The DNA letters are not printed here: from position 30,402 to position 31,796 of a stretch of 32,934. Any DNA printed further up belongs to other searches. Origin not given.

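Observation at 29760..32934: Low-GC island with an FRG-domain gene tightly followed by an AIPR-like gene: candidate uncharacterised anti-phage module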

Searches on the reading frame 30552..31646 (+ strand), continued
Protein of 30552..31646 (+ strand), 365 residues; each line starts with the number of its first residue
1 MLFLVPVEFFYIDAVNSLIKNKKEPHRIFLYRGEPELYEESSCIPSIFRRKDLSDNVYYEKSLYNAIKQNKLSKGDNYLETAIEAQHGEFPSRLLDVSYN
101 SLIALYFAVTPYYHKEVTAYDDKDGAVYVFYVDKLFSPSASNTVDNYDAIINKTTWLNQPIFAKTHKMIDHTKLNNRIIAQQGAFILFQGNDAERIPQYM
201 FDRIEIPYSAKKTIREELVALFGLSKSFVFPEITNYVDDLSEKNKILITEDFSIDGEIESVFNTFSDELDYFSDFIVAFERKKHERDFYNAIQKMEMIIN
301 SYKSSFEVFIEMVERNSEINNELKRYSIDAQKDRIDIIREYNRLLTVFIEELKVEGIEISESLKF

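Call 15: find_homologous_proteins(query=L001:11117-12691:+)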
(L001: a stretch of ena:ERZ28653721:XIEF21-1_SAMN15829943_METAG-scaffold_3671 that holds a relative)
Query L001:11117-12691:+ (525 aa): 268 proteins with E <= 0.001 among 8000 candidates; the best 120 are listed.
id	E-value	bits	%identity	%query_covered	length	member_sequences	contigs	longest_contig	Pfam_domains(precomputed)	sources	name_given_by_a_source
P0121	2.7e-272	922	100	80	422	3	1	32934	PF10592.15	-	-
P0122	9.5e-198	676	63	99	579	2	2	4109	PF10592.15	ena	-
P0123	2.5e-114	401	45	93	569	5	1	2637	PF10592.15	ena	-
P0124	8.0e-111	390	42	96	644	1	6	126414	PF10592.15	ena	-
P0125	5.2e-106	374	40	98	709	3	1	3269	PF10592.15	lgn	-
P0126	8.9e-103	363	40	93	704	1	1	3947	PF10592.15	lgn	-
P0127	5.8e-101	357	40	93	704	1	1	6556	PF10592.15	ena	-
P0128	1.8e-96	342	41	96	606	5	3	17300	PF10592.15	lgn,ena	-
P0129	1.5e-92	329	38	98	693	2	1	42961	PF10592.15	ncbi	-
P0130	4.8e-92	328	39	94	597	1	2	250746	PF10592.15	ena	-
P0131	8.0e-92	327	40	94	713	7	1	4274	PF10592.15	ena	-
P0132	1.1e-91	326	39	98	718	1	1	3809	PF10592.15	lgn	-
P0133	2.1e-91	326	40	94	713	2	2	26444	PF10592.15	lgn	-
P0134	1.9e-90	322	37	99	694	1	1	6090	PF10592.15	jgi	-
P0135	3.0e-90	322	39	94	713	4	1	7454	PF10592.15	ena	-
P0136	3.5e-90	322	39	96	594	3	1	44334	PF10592.15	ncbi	-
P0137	3.9e-90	321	38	99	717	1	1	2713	PF10592.15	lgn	-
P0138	5.7e-90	321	40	93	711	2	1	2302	PF10592.15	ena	-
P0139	6.7e-90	321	37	93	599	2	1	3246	PF10592.15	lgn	-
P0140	7.2e-90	320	38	99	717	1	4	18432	PF10592.15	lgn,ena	-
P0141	7.7e-90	320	40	93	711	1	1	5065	PF10592.15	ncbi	-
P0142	8.2e-90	320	38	98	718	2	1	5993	PF10592.15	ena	-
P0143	9.9e-90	320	40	93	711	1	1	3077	PF10592.15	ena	-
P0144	9.9e-90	320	39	92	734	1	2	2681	PF10592.15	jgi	-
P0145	1.3e-89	320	40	93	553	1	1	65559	PF10592.15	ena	-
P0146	1.4e-89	320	40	93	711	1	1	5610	PF10592.15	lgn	-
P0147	1.5e-89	319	38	99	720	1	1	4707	PF10592.15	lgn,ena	-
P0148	1.7e-89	319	39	93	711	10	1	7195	PF10592.15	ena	-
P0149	2.2e-89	319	40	93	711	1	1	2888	PF10592.15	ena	-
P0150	2.4e-89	319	38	100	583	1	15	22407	PF10592.15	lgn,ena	-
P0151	2.7e-89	319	40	93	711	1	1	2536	PF10592.15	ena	-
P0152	2.7e-89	319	39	98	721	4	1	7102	PF10592.15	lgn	-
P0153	2.7e-89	319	40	93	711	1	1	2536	PF10592.15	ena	-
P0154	2.9e-89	318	40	93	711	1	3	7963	PF10592.15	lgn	-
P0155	3.5e-89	318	40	93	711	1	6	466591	PF10592.15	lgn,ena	-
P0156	4.9e-89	318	37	93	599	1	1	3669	PF10592.15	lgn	-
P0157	5.0e-89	318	39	93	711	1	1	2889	PF10592.15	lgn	-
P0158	5.0e-89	318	39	93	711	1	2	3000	PF10592.15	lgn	-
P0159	5.1e-89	318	40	93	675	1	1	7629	PF10592.15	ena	-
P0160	5.5e-89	318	39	93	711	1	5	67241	PF10592.15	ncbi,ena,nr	ncbi:MAG: AIPR family protein [Clostridia bacterium]|nr:AIPR family protein [Clostridia bacterium]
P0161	5.8e-89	318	38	100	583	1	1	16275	PF10592.15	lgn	-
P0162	5.9e-89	317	40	93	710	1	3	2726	PF10592.15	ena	-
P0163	7.2e-89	317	40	93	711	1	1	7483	PF10592.15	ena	-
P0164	7.4e-89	317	40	93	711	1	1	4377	PF10592.15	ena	-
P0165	9.0e-89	317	38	100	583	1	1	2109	PF10592.15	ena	-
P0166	1.0e-88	317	37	98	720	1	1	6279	PF10592.15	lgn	-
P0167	1.2e-88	316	38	98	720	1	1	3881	PF10592.15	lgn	-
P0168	2.0e-88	316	38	100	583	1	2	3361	PF10592.15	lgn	-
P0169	2.8e-88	315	37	97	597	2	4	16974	PF10592.15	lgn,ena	-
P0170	3.0e-88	315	38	99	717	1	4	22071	PF10592.15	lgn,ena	-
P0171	7.4e-88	314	38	99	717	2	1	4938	PF10592.15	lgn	-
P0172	1.1e-87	313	38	99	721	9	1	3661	PF10592.15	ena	-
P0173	1.3e-87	313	38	94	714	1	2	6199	PF10592.15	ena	-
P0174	1.7e-87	313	37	98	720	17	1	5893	PF10592.15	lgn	-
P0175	1.9e-87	312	38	98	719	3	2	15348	PF10592.15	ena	-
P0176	2.3e-87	312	37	98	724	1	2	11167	PF10592.15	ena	-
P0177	2.5e-87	312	40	93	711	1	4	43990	PF10592.15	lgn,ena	-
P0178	2.9e-87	312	38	100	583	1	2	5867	PF10592.15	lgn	-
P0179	3.5e-87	312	37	98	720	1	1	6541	PF10592.15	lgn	-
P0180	4.0e-87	311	37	100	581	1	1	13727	PF10592.15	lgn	-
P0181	5.3e-87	311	39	93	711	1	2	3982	PF10592.15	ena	-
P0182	5.5e-87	311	39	93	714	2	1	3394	PF10592.15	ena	-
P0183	9.1e-87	310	37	93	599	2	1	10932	PF10592.15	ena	-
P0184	1.1e-86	310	39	93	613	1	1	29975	PF10592.15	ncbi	-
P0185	1.7e-86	309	38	98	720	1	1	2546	PF10592.15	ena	-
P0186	2.7e-86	309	39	93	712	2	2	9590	PF10592.15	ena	-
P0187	1.5e-85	306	37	100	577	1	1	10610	PF10592.15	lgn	-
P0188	3.5e-85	305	36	93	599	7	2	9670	PF10592.15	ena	-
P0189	1.2e-83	300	36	98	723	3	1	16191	PF10592.15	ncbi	-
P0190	1.9e-81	293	36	98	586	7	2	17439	PF10592.15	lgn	-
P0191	1.3e-79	287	39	88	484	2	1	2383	PF10592.15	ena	-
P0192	1.3e-79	287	40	82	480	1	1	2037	PF10592.15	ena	-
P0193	6.5e-79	284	37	96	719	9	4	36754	PF10592.15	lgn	-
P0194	7.2e-79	284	44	69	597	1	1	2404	PF10592.15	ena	-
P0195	2.0e-75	273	37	98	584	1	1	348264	PF10592.15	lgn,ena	-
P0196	1.9e-70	256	34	98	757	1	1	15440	PF10592.15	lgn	-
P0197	1.9e-70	256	34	98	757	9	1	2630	PF10592.15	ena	-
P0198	2.0e-70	256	34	98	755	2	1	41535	PF10592.15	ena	-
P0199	8.8e-70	254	34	98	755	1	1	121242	PF10592.15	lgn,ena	-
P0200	1.0e-69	254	34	98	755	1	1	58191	PF10592.15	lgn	-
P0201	1.0e-69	254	34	98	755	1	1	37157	PF10592.15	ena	-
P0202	1.1e-69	254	34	98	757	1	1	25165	PF10592.15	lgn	-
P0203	1.2e-69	254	34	98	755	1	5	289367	PF10592.15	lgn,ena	-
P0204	1.2e-69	254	34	98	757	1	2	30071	PF10592.15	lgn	-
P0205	1.3e-69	254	34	98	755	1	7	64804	PF10592.15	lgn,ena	-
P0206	1.4e-69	254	34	98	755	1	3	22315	PF10592.15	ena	-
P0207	2.2e-69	253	34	95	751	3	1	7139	PF10592.15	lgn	-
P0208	3.6e-69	252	34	98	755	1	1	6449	PF10592.15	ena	-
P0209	3.7e-69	252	34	98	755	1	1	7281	PF10592.15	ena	-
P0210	3.7e-69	252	34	98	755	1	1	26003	PF10592.15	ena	-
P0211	3.8e-69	252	34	98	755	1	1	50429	PF10592.15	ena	-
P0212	3.8e-69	252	34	98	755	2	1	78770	PF10592.15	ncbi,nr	ncbi:MAG: AIPR family protein [Clostridiales bacterium]|nr:AIPR family protein [Clostridiales bacter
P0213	4.9e-69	252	34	98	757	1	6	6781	PF10592.15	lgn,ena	-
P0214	5.0e-69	252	33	98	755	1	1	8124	PF10592.15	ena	-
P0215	5.3e-69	252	34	98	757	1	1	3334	PF10592.15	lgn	-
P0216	5.3e-69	252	34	98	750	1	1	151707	PF10592.15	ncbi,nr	ncbi:hypothetical protein DW876_16245 [Hungatella hathewayi]|nr:hypothetical protein DW876_16245 [Hu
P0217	5.4e-69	252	34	98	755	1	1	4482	PF10592.15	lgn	-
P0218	5.4e-69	252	34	98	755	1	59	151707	PF10592.15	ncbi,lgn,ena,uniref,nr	ncbi:AIPR family protein [Hungatella hathewayi]|uniref:AIPR family protein n=1 Tax=Hungatella hathew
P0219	5.4e-69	252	34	98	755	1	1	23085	PF10592.15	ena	-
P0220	5.5e-69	252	34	98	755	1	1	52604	PF10592.15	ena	-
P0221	6.0e-69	252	34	98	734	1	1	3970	PF10592.15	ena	-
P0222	6.0e-69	251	34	98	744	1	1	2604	PF10592.15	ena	-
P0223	6.4e-69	251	34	98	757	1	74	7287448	PF10592.15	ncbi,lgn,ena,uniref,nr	ncbi:hypothetical protein CE91St54_01180 [Hungatella hathewayi]|uniref:Abortive phage infection prot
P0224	6.4e-69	251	34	98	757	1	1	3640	PF10592.15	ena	-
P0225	6.7e-69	251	34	98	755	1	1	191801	PF10592.15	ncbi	ncbi:AIPR family protein [Hungatella hathewayi]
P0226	6.7e-69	251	34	98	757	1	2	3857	PF10592.15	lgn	-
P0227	6.7e-69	251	34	98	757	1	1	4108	PF10592.15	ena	-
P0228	6.9e-69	251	34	98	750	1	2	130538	PF10592.15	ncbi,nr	ncbi:hypothetical protein DXA14_27980 [Hungatella hathewayi]|nr:hypothetical protein [Hungatella hat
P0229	7.0e-69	251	34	98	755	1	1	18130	PF10592.15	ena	-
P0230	7.0e-69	251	34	98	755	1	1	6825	PF10592.15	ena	-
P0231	7.0e-69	251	34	98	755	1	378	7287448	PF10592.15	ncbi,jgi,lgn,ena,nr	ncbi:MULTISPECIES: AIPR family protein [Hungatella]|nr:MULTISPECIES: AIPR family protein [Hungatella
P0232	7.0e-69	251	34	98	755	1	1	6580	PF10592.15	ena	-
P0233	7.0e-69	251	34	98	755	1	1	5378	PF10592.15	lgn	-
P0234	7.0e-69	251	34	98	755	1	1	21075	PF10592.15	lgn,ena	-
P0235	7.2e-69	251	34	98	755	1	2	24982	PF10592.15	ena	-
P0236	7.5e-69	251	34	98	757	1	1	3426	PF10592.15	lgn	-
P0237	7.6e-69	251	34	98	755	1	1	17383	PF10592.15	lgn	-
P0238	7.7e-69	251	34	98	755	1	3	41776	PF10592.15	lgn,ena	-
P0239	8.1e-69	251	34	98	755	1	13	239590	PF10592.15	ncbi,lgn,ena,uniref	ncbi:AIPR family protein [Hungatella hathewayi]|uniref:AIPR family protein n=1 Tax=Hungatella hathew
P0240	8.2e-69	251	34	98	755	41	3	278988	PF10592.15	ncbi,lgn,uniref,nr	ncbi:AIPR family protein [Hungatella hathewayi]|uniref:AIPR family protein n=1 Tax=Hungatella hathew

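Call 17: find_encoding_contigs(protein=P0005, flank=8000, max_places=3)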
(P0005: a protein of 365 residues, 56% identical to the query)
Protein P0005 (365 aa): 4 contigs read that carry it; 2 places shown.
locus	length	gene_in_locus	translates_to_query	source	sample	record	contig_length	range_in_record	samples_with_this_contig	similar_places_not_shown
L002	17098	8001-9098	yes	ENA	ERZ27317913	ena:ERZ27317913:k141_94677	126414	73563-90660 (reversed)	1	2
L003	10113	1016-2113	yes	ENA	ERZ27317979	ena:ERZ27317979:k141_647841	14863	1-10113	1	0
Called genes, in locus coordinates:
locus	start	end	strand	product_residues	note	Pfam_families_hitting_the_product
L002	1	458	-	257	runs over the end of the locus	PF10137:CAP12-PCTIR_TIR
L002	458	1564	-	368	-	PF01420:Methylase_S (weak)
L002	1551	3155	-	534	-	PF12161:HsdM_N, PF02384:N6_Mtase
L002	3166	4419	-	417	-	PF13173:AAA_14, PF13635:DUF4143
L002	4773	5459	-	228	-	-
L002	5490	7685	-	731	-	PF00990:GGDEF, PF00563:EAL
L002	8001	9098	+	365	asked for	PF08867:FRG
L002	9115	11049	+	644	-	PF10592:AIPR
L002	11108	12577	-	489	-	-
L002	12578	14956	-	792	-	-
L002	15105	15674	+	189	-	PF20357:DUF6652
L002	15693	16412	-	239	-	PF00106:adh_short, PF01370:Epimerase, PF08643:DUF1776 (faint), PF08659:KR, PF13561:adh_short_C2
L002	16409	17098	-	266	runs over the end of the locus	-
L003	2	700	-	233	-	?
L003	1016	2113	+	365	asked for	PF08867:FRG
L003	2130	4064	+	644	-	PF10592:AIPR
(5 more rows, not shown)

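Call 18: find_encoding_contigs(protein=P0036, flank=8000, max_places=3)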
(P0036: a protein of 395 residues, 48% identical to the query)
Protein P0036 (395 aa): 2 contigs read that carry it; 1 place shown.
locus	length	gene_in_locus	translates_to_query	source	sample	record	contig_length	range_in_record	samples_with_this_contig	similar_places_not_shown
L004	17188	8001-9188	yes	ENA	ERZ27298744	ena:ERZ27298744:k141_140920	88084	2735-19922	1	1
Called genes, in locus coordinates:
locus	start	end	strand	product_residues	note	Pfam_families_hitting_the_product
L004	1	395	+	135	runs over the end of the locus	-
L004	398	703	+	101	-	-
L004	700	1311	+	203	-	PF14058:PcfK (faint)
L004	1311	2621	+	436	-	PF14284:PcfJ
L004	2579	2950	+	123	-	-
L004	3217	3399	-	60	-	-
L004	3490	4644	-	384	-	PF12710:HAD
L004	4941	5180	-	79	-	-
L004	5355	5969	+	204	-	PF04542:Sigma70_r2, PF08281:Sigma70_r4_2, PF04545:Sigma70_r4 (weak), PF13551:HTH_29 (faint)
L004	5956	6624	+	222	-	PF14285:DUF4367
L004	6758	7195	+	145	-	-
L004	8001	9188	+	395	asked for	PF08867:FRG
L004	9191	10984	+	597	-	PF10592:AIPR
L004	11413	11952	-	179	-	-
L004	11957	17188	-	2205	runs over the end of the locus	PF25023:TEN_YD-shell, PF05593:RHS_repeat (weak)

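Call 19: find_encoding_contigs(protein=P0062, flank=8000, max_places=3)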
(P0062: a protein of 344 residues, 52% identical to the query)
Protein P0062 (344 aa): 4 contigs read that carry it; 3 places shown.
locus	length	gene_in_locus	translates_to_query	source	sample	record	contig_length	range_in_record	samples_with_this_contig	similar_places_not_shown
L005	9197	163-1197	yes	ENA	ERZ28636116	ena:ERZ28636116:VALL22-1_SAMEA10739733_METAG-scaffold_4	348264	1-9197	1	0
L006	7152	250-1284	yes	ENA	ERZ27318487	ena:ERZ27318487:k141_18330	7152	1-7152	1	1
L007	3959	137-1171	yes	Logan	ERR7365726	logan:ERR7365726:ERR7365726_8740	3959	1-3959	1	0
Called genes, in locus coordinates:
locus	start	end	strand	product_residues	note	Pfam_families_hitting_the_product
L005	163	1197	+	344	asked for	PF08867:FRG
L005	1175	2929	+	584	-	PF10592:AIPR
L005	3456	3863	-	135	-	PF20069:DUF6465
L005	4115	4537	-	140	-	PF00376:MerR, PF12728:HTH_17 (weak), PF13411:MerR_1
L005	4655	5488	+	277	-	PF00248:Aldo_ket_red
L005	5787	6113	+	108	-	PF13460:NAD_binding_10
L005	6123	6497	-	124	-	PF12844:HTH_19, PF13560:HTH_31 (weak), PF01381:HTH_3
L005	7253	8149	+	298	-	-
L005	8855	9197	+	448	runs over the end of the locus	PF01554:MatE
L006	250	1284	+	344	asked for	PF08867:FRG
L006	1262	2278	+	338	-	PF10592:AIPR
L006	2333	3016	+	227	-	-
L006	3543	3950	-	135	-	PF20069:DUF6465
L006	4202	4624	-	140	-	PF00376:MerR, PF12728:HTH_17 (weak), PF13411:MerR_1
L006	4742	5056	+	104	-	PF00248:Aldo_ket_red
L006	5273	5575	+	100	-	PF00248:Aldo_ket_red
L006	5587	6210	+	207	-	PF01370:Epimerase, PF05368:NmrA, PF13460:NAD_binding_10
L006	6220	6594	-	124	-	PF12844:HTH_19, PF13560:HTH_31 (weak), PF01381:HTH_3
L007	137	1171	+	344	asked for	PF08867:FRG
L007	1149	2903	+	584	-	PF10592:AIPR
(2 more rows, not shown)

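Call 21: find_related_loci(query=A1, collection=genome_contigs, flank=8000)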
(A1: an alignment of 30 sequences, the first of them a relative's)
Query A1 (365 aa) in genome_contigs; peptide patterns used: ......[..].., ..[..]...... (x = any residue, [..] = any of these).
87 stretches matched a pattern; 77 encode a relative of the query (tblastn E <= 1e-3); 75 distinct loci.
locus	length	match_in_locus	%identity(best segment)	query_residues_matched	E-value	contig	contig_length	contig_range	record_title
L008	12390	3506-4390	56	11-303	5e-108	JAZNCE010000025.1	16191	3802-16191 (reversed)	MAG: Eubacteriales bacterium isolate T1900044737_TS20190203.MAGScoT_cleanbin_000006 SGB_2028_k141_258516, whole genome s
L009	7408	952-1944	53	11-346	9e-108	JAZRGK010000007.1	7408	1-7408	MAG: Candidatus Flemingiibacterium sp. isolate T1900045490_YK20190184.MAGScoT_cleanbin_000005 SGB_7379_k141_2380280, who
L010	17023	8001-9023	52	11-354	4e-106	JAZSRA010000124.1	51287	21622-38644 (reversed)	MAG: Eubacteriales bacterium isolate T1900044540_TS20190006.MAGScoT_cleanbin_000027 SGB_58_k141_2692825, whole genome sh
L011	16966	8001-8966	54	11-335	3e-105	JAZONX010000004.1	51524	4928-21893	MAG: Eubacteriales bacterium isolate T1900045635_YK20190329.MAGScoT_cleanbin_000021 SGB_8087_k141_1319376, whole genome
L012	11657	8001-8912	56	11-314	6e-105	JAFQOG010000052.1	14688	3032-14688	MAG: Clostridia bacterium isolate RGIG2000 Goat_Colon-1__c792528, whole genome shotgun sequence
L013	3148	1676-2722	49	11-363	2e-102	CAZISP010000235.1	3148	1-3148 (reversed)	MAG TPA_asm: uncultured Lachnospiraceae bacterium isolate SRP315200_co2_624 genome assembly, contig: NODE_65627_length_3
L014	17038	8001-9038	47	11-357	1e-95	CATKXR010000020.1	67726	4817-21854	MAG TPA_asm: uncultured Lachnospiraceae bacterium isolate MGG03618_1680015494 genome assembly, contig: ERR2844015_1454,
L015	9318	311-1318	46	11-353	3e-95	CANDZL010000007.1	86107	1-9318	MAG TPA_asm: uncultured Hungatella sp. isolate SRR18439530_bin.9_metawrap_v1.3_MAG genome assembly, contig: NODE.58_leng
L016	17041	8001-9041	46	11-358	4e-95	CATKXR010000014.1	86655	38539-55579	MAG TPA_asm: uncultured Lachnospiraceae bacterium isolate MGG03618_1680015494 genome assembly, contig: ERR2844015_868, w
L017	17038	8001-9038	47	11-358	6e-94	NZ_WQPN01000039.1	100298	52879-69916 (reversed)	Clostridium sp. MCC353 NODE_43_length_100218_cov_39.629040, whole genome shotgun sequence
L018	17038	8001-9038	47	11-358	2e-93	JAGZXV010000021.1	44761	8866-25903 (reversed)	MAG: Clostridiaceae bacterium isolate L2_013_000G1_dasL2_013_000G1_metabat.metabat.107 L2_013_000G1_scaffold_790, whole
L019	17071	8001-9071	46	11-363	1e-92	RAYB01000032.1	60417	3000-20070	Bacterium 1XD21-70 strain 1XD21-70 Scaffold26_1, whole genome shotgun sequence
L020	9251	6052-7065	46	11-352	9e-93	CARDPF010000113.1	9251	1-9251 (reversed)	MAG TPA_asm: uncultured Eisenbergiella sp. isolate MGBC157598 genome assembly, contig: MGBC157598.113, whole genome shot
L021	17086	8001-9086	45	11-363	5e-92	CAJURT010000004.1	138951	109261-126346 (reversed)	MAG TPA_asm: uncultured Lachnospiraceae bacterium isolate MGBC164417 genome assembly, contig: MGBC164417.4, whole genome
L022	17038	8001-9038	46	11-358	1e-91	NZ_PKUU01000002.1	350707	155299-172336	Clostridium sp. chh4-2 Scaffold2, whole genome shotgun sequence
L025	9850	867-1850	46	11-348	8e-91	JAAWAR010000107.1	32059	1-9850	MAG: Lachnospiraceae bacterium isolate ABMPRH_140_2 k141_1267794, whole genome shotgun sequence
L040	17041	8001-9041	42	11-353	5e-86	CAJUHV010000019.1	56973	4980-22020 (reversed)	MAG TPA_asm: uncultured Eubacterium sp. isolate MGBC139490 genome assembly, contig: MGBC139490.19, whole genome shotgun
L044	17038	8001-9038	42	11-364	7e-85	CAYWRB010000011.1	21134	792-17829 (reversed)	MAG TPA_asm: uncultured Hungatella sp. isolate SRP287540_co2_50 genome assembly, contig: NODE_2695_length_21134_cov_5.83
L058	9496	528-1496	41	27-361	1e-74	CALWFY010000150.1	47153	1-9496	MAG: uncultured Mediterraneibacter sp. isolate E37__bin17 genome assembly, contig: E37__k127_4161173, whole genome shotg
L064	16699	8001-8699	52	11-243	2e-68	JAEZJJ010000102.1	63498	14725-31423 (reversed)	MAG: Bacillota bacterium isolate OH_CDB_233 k127_1144619, whole genome shotgun sequence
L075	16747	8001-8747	27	11-233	2e-12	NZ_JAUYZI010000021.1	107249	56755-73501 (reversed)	Methylobacterium sp. NEAU 140 Scaffold21, whole genome shotgun sequence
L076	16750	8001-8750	27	10-233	3e-12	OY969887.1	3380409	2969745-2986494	MAG: uncultured Alphaproteobacteria bacterium isolate MFD01231.bin.c.3 genome assembly, chromosome: 1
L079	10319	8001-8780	26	12-233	2e-8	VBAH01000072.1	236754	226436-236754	MAG: Alphaproteobacteria bacterium isolate AP_29 14_0903_13_30cm_scaffold_4090379, whole genome shotgun sequence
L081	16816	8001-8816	37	45-235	7e-8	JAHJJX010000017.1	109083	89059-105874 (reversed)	MAG: bacterium isolate Modern_marine_rock_biofilm.mb.55 Modern_marine_rock.mb.55_k141_208065, whole genome shotgun seque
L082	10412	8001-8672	26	26-240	1e-4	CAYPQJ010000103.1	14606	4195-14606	MAG TPA_asm: uncultured Desulfobacteraceae bacterium isolate binchicken_co51_216 genome assembly, contig: NODE_1299_leng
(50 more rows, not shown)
